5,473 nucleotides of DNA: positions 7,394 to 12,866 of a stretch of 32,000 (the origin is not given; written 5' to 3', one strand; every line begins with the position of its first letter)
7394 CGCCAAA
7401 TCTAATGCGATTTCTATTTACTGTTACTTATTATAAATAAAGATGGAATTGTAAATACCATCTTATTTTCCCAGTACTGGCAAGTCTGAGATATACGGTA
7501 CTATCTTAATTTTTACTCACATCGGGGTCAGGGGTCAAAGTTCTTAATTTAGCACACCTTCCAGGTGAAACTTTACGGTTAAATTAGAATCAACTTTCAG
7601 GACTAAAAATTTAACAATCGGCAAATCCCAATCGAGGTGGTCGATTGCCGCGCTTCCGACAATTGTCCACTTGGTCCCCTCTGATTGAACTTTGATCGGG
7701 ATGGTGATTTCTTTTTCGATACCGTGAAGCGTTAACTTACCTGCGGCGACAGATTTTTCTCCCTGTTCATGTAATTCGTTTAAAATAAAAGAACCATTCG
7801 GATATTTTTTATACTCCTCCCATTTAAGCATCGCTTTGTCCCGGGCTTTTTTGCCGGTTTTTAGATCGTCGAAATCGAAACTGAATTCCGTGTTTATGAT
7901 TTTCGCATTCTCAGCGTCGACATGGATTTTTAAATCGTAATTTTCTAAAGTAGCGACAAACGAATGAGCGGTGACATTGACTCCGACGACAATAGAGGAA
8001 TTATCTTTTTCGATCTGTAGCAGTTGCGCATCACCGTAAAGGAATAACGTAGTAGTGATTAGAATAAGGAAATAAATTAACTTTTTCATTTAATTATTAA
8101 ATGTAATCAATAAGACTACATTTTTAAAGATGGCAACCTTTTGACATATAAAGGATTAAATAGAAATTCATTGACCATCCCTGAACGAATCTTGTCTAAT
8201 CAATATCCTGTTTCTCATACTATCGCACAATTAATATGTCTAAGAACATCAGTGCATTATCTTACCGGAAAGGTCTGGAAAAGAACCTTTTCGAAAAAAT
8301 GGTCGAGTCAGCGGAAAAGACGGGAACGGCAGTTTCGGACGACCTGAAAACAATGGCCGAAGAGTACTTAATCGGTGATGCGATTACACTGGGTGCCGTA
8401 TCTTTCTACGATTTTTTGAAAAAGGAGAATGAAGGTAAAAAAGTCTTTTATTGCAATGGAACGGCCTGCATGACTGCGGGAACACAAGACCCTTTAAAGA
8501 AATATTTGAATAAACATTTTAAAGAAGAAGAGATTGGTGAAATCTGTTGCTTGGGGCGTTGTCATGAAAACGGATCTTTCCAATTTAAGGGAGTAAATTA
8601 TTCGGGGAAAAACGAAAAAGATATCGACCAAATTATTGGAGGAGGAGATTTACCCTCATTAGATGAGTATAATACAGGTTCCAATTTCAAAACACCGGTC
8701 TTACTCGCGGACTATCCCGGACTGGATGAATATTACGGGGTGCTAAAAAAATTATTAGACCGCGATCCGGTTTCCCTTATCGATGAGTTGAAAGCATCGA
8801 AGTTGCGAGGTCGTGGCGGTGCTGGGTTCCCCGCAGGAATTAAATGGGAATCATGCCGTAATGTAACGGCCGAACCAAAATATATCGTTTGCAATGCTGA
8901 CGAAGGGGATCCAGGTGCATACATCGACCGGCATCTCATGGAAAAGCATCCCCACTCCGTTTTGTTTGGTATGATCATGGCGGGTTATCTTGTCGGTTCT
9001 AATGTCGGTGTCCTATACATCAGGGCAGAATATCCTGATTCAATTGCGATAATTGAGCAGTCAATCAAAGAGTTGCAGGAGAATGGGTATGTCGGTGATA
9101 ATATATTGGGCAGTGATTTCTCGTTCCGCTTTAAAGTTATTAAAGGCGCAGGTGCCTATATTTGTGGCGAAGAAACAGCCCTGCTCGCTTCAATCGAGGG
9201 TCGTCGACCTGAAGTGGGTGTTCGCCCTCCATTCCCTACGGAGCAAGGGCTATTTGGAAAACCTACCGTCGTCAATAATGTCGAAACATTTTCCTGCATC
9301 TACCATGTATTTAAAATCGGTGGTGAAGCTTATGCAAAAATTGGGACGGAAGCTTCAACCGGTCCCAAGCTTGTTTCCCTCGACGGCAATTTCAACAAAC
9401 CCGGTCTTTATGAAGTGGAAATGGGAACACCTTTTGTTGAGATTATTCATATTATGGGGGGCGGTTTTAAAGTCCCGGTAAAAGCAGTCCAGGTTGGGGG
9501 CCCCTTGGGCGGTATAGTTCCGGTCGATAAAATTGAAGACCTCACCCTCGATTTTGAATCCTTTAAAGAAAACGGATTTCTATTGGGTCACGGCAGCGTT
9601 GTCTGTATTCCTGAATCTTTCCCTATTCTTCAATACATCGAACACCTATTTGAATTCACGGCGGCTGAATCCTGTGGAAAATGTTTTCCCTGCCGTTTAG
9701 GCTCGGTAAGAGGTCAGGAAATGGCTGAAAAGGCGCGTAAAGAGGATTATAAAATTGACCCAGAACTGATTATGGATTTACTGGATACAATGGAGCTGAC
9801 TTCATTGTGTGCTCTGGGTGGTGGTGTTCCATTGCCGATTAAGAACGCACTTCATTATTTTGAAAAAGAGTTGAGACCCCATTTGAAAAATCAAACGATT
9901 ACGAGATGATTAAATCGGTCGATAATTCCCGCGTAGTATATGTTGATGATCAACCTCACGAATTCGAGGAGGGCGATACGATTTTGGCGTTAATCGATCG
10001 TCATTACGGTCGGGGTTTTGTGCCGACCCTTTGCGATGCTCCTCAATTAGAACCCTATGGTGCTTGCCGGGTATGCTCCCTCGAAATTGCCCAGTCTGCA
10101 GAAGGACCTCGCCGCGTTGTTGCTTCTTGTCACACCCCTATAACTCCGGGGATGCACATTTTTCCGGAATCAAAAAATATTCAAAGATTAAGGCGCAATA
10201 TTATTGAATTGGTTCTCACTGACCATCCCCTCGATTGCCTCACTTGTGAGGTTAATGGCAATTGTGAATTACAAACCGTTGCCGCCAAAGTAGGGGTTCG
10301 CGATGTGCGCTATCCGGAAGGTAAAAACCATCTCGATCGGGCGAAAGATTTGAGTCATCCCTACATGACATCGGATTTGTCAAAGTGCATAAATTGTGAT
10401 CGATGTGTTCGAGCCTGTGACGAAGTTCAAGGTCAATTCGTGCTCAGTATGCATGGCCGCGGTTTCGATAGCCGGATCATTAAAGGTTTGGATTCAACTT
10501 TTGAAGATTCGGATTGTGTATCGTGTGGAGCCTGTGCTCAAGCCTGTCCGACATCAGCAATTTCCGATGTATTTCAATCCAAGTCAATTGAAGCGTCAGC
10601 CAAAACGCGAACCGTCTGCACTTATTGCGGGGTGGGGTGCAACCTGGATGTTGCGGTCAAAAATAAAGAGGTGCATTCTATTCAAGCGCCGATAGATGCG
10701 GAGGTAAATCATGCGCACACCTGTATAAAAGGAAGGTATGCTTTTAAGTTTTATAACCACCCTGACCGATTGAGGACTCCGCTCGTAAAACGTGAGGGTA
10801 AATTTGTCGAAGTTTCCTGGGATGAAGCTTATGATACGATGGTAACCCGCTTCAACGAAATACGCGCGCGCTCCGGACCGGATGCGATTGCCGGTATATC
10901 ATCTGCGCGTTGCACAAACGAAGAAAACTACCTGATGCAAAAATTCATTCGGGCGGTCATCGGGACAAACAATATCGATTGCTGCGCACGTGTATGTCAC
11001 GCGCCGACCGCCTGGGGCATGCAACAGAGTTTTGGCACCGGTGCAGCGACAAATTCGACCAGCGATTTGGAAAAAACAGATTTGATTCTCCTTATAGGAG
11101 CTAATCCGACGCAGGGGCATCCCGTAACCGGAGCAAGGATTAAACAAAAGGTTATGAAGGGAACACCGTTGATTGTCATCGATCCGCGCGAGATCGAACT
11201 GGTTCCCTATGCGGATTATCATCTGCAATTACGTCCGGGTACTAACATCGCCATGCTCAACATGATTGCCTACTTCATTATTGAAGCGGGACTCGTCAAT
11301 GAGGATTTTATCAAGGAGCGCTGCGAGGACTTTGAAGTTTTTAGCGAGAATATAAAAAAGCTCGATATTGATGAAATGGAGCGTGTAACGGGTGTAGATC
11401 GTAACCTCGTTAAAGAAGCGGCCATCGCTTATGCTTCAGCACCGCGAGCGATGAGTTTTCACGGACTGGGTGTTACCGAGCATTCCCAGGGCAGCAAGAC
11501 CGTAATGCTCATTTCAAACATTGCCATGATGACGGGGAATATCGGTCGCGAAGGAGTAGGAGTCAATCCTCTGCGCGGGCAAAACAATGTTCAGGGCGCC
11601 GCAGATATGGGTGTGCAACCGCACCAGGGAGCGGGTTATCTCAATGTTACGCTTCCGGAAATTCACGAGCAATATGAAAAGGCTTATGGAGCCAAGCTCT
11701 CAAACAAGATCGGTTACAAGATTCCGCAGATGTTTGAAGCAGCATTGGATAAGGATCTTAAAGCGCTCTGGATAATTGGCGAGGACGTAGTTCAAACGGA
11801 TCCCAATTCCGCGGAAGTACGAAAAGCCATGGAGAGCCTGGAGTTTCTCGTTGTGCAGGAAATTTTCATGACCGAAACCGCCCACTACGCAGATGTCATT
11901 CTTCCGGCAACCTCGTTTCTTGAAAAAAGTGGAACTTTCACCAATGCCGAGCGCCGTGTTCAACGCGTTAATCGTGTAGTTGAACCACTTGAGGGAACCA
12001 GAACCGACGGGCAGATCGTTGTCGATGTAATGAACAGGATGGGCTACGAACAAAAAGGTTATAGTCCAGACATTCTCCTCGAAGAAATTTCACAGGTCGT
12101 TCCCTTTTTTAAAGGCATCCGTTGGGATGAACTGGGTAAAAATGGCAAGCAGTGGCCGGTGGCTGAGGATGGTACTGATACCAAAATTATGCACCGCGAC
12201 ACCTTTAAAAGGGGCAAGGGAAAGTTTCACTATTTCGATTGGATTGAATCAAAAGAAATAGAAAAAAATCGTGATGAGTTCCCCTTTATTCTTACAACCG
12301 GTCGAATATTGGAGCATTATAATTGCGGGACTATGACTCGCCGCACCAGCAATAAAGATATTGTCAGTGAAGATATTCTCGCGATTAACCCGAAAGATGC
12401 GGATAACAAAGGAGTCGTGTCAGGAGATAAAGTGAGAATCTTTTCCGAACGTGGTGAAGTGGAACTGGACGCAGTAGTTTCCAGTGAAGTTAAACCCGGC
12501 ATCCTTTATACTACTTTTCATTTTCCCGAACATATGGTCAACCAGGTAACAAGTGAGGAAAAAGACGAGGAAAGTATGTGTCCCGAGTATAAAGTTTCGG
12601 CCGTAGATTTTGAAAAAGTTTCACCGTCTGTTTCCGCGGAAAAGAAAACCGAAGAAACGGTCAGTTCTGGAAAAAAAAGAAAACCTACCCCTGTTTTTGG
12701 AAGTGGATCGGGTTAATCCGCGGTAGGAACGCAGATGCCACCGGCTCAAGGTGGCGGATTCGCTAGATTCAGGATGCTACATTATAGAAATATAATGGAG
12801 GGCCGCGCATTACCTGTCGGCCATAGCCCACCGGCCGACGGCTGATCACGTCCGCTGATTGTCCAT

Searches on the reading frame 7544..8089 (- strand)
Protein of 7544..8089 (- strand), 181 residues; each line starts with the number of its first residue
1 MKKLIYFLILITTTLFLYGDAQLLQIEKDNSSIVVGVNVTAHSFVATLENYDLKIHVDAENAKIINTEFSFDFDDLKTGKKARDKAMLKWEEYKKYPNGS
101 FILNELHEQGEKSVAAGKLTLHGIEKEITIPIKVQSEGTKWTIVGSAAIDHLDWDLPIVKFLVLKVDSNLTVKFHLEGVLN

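Call 5: search_protein_families(library=pfam, proteins=[window:7544-8089:-], max_evalue=0.001)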
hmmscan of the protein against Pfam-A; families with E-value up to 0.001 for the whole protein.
window:7544-8089:- (181 aa): 1 family
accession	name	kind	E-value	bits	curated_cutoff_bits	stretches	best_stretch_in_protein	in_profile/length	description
PF04264.18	YceI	-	2.4e-15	57.6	23.7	1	25-177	2-149/150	YceI-like domain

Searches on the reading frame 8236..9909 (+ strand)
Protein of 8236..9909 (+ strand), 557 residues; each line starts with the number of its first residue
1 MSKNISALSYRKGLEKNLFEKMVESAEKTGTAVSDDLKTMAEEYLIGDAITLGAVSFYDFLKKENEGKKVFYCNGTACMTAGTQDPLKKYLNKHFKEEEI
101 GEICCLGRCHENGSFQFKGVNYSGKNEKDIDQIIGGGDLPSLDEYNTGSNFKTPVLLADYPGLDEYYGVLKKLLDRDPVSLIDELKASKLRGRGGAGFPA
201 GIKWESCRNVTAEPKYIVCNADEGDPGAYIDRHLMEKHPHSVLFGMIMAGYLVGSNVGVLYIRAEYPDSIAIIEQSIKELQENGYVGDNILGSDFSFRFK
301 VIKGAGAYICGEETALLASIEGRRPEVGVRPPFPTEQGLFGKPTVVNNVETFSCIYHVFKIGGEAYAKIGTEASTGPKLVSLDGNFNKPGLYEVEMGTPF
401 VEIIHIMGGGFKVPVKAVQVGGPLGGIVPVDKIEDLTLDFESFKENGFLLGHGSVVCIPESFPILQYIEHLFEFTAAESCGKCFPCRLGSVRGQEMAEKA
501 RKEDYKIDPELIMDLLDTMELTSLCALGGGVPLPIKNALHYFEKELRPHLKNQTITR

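Call 5: search_protein_families(library=pfam, proteins=[window:8236-9909:+], max_evalue=0.001)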
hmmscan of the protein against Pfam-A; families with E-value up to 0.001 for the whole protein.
window:8236-9909:+ (557 aa): 4 families
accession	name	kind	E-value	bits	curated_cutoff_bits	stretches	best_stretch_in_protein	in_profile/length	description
PF01512.22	Complex1_51K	-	4.5e-43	147.1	31.2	1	186-357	2-150/150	Nuo51 FMN-binding domain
PF10589.14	NADH_4Fe-4S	-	1e-20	73.9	23.5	1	468-549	3-85/85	NADH-ubiquinone oxidoreductase-F iron-sulfur binding region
PF01257.25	2Fe-2S_thioredx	-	4.1e-06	27.2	24.8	1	32-134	29-141/145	Thioredoxin-like [2Fe-2S] ferredoxin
PF10531.15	SLBB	-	0.00036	20.7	27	1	380-424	2-51/55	SLBB domain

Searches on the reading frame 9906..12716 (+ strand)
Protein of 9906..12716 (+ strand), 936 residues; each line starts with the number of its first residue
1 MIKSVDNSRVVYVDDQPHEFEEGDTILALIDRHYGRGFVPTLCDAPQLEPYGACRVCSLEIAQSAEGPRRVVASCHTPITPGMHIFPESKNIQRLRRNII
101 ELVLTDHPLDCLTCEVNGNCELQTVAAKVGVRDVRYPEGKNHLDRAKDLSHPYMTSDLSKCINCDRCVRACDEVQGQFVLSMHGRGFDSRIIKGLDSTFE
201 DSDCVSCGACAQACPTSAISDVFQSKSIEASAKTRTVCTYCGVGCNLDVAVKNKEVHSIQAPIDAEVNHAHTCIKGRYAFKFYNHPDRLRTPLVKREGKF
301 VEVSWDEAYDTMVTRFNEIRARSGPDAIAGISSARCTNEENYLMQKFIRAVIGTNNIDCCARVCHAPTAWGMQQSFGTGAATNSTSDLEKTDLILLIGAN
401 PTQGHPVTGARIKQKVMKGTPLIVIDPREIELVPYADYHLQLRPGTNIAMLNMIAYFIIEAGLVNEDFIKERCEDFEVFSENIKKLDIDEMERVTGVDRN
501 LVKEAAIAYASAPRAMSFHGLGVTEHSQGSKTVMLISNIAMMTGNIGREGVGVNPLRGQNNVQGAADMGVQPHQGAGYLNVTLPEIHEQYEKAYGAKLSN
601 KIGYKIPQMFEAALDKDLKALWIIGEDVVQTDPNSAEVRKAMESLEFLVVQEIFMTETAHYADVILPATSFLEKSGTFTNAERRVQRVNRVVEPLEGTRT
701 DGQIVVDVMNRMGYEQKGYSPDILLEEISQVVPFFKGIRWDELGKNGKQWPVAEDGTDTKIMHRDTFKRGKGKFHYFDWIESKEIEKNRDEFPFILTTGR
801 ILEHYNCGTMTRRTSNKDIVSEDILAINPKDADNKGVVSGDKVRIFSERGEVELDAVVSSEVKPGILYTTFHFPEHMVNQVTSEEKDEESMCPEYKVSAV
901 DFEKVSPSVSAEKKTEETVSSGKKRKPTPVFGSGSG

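Call 5: search_protein_families(library=pfam, proteins=[window:9906-12716:+], max_evalue=0.001)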
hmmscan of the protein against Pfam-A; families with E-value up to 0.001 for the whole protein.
window:9906-12716:+ (936 aa): 11 families
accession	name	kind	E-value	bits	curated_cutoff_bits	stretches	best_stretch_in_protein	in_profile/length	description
PF00384.28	Molybdopterin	-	4.4e-84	282.9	24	1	288-710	1-352/353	Molybdopterin oxidoreductase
PF01568.27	Molydop_binding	-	8.2e-25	87.4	26.8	1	794-897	1-108/110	Molydopterin dinucleotide binding domain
PF10588.14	NADH-G_4Fe-4S_3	-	5.1e-17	61.6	27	1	96-135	1-40/40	NADH-ubiquinone oxidoreductase-G iron-sulfur binding region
PF04879.21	Molybdop_Fe4S4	-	4.8e-16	58.9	22.7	1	233-285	3-55/55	Molybdopterin oxidoreductase Fe4S4 domain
PF12838.12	Fer4_7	-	2.8e-09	37.7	27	1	160-218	1-52/52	4Fe-4S dicluster domain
PF13510.11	Fer2_4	-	1e-07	32.3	22.8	1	11-85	6-77/82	2Fe-2S iron-sulfur cluster binding domain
PF22117.2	Fer4_Nqo3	-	6.1e-07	30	27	1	152-218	2-65/67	NADH-quinone oxidoreductase subunit 3, ferredoxin-like domain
PF14697.11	Fer4_21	-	1.1e-06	29.1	35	0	200-245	4-51/59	4Fe-4S dicluster domain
PF00037.32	Fer4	-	1.9e-06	27.8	21.1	1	201-220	5-24/24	4Fe-4S binding domain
PF13237.11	Fer4_10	-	2.1e-05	24.8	25.5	0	200-245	5-48/53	4Fe-4S dicluster domain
PF13187.11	Fer4_9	-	2.6e-05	24.6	27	1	160-219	1-52/52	4Fe-4S dicluster domain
